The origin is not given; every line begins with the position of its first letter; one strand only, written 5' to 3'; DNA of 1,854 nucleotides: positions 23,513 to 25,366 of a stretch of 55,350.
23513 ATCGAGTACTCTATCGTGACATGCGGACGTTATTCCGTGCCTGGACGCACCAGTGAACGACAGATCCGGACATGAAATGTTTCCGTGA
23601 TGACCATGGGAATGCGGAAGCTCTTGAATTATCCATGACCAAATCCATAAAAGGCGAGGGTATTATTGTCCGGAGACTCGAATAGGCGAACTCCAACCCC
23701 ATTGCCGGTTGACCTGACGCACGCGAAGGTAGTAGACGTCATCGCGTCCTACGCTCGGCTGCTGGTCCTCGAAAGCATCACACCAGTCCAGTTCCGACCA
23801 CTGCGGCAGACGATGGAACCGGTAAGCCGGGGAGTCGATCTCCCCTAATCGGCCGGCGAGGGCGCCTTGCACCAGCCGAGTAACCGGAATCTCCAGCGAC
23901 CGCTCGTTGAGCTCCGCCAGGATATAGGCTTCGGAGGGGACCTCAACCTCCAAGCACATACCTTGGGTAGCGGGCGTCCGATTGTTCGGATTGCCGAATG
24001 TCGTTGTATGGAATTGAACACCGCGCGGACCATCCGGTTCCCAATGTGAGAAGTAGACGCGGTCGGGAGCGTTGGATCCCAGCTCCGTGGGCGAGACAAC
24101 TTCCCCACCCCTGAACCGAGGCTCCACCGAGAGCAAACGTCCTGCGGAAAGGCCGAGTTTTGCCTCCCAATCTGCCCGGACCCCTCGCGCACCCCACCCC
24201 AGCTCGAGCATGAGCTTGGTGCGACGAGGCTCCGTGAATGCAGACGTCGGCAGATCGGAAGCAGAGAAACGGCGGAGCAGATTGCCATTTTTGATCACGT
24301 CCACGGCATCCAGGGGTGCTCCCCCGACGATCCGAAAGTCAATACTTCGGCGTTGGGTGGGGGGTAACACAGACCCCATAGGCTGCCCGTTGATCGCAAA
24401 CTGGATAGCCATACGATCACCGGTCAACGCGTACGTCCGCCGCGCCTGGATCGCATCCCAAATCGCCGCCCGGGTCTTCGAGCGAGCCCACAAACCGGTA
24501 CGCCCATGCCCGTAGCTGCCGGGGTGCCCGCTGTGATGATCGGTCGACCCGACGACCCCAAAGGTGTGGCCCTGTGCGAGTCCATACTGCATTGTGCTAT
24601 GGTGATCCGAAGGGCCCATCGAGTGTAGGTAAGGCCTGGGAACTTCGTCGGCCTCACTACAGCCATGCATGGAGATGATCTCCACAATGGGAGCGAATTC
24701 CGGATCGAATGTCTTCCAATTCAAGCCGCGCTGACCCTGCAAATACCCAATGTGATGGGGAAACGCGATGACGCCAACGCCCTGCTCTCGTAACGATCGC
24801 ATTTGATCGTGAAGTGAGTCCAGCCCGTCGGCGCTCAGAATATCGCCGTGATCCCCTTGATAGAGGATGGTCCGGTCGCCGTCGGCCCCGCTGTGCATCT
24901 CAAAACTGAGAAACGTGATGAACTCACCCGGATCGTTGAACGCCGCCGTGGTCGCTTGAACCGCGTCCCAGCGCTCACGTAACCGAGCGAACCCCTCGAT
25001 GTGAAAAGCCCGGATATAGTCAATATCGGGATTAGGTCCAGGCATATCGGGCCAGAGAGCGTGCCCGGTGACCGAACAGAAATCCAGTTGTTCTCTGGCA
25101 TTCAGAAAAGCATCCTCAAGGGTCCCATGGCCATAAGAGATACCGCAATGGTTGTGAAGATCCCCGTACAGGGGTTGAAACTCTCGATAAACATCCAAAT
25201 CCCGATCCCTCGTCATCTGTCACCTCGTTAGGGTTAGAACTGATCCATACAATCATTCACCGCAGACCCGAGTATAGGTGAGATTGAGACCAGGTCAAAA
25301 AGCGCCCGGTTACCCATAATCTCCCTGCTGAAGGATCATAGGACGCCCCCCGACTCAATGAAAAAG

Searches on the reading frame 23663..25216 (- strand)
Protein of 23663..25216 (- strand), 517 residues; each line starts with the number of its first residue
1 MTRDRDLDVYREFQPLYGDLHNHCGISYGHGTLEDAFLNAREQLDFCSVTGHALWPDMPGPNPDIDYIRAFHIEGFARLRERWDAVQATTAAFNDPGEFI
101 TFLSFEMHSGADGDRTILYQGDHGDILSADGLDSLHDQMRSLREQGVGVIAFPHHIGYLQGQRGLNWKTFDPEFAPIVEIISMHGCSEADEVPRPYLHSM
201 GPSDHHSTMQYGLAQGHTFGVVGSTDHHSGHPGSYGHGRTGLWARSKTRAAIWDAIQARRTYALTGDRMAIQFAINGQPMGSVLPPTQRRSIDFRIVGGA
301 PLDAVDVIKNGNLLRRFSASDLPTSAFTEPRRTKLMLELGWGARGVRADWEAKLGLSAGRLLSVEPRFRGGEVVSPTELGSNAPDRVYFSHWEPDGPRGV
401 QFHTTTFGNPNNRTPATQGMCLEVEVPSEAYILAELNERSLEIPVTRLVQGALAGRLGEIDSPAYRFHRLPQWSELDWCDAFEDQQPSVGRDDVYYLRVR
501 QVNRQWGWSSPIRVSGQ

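Call 17: search_protein_families(library=pfam, proteins=[window:23663-25216:-])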
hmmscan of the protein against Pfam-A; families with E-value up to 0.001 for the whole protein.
window:23663-25216:- (517 aa): 1 family
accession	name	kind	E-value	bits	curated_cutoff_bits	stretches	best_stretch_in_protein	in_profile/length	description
PF12228.14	DUF3604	-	1.2e-12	47.5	20.4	2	238-273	379-414/591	Protein of unknown function (DUF3604)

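Call 44: find_homologous_proteins(query=window:23663-25216:-, max_evalue=1e-80)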
Query window:23663-25216:- (517 aa): 1197 proteins with E <= 1e-80 among 8000 candidates; the best 120 are listed.
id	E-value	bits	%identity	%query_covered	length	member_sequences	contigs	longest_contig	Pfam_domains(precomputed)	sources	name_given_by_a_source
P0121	0.0e+0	1046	84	100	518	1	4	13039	PF12228.15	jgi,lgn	jgi:hypothetical protein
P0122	3.5e-297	1005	81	100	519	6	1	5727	PF12228.15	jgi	jgi:hypothetical protein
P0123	1.0e-293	993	79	100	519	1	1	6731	PF12228.15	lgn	-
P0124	4.4e-288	975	79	100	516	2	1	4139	PF12228.15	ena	-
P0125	3.1e-240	817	68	99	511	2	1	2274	PF12228.15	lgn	-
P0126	1.3e-239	815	68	99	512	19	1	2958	PF12228.15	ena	-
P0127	2.6e-232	791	66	98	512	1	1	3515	PF12228.15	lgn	-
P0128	1.8e-229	781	65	98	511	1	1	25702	PF12228.15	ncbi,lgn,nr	ncbi:MAG: DUF3604 domain-containing protein [Anaerolineae bacterium]|nr:DUF3604 domain-containing pr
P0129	3.4e-229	780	65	99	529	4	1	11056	PF12228.15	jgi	-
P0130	3.6e-229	780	65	99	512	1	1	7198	PF12228.15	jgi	jgi:hypothetical protein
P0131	5.6e-228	776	66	98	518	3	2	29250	-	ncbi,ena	-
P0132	1.4e-227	775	66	98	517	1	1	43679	PF12228.15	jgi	jgi:hypothetical protein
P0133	1.7e-227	775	65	98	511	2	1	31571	PF12228.15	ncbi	ncbi:MAG: DUF3604 domain-containing protein [Anaerolineae bacterium]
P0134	1.8e-227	775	64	98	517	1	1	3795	PF12228.15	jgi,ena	-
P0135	4.5e-227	773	64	98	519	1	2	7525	PF12228.15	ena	-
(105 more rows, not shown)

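Call 45: find_encoding_contigs(protein=P0121, flank=10000, max_places=4)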
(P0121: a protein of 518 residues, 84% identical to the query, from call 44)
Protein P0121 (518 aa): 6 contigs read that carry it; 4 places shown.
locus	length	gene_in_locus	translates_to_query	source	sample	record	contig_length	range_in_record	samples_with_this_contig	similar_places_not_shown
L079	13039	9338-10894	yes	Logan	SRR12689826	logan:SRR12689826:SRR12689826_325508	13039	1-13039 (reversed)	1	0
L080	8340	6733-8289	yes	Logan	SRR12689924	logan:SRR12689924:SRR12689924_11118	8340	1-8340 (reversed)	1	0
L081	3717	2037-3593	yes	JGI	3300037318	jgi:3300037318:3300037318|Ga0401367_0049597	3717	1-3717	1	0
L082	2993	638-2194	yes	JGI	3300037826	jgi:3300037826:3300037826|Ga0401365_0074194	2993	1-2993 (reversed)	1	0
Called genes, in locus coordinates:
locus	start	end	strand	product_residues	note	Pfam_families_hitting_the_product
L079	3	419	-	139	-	?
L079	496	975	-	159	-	PF02590:SPOUT_MTase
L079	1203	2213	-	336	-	PF14362:DUF4407 (weak), PF24161:CCDC39 (weak)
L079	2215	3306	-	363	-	PF06514:PsbU (weak), PF12836:HHH_3, PF00633:HHH (faint)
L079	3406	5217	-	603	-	PF00012:HSP70, PF06723:MreB_Mbl (weak), PF00012:HSP70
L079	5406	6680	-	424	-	PF13485:Peptidase_MA_2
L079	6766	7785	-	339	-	PF02985:HEAT (faint), PF13646:HEAT_2, PF03130:HEAT_PBS (faint), PF13646:HEAT_2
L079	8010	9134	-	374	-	PF02163:Peptidase_M50, PF13180:PDZ_2, PF00595:PDZ (weak), PF17820:PDZ_6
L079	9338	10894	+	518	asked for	PF12228:DUF3604 (weak)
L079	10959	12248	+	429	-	PF00149:Metallophos, PF12850:Metallophos_2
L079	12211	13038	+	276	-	?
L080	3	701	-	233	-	?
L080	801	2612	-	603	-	PF00012:HSP70, PF06723:MreB_Mbl (weak), PF00012:HSP70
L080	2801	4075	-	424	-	PF13485:Peptidase_MA_2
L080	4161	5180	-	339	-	PF02985:HEAT (faint), PF13646:HEAT_2, PF03130:HEAT_PBS (faint), PF13646:HEAT_2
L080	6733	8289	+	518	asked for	PF12228:DUF3604 (weak)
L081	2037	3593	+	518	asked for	PF12228:DUF3604 (weak)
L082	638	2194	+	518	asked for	PF12228:DUF3604 (weak)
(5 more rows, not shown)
